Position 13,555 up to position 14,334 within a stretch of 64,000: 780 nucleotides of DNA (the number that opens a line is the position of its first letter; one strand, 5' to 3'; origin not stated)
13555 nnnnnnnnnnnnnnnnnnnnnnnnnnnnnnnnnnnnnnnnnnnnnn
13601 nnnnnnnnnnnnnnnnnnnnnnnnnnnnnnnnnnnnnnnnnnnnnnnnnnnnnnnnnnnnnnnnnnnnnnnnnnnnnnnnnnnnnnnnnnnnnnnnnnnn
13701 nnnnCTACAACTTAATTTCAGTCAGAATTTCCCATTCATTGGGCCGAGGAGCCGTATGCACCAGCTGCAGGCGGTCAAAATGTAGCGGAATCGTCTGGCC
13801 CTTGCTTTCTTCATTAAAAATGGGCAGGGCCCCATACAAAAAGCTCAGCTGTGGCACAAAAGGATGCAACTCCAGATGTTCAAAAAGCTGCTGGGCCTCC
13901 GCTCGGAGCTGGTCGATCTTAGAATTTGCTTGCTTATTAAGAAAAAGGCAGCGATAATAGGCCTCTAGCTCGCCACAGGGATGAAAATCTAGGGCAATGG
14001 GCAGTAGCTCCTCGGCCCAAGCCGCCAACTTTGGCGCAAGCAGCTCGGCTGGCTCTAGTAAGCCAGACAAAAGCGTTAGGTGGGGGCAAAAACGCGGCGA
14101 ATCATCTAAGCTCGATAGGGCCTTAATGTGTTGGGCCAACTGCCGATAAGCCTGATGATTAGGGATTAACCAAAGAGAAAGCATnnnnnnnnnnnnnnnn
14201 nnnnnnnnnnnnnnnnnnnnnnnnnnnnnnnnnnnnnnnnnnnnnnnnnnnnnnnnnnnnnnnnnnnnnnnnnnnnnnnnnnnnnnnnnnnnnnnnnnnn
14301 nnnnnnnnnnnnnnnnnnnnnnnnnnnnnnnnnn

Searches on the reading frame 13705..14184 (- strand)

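Call 73: search_protein_families(library=pfam, proteins=[window:13705-14184:-], max_evalue=0.001)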
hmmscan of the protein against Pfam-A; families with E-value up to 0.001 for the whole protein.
window:13705-14184:- (159 aa): 2 families
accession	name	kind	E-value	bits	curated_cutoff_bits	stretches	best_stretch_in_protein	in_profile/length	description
PF07823.17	CPDase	-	2e-08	34.6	21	1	2-121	3-143/199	Cyclic phosphodiesterase-like protein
PF13563.12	2_5_RNA_ligase2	-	1.6e-05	25.4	27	1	17-121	9-119/152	2'-5' RNA ligase superfamily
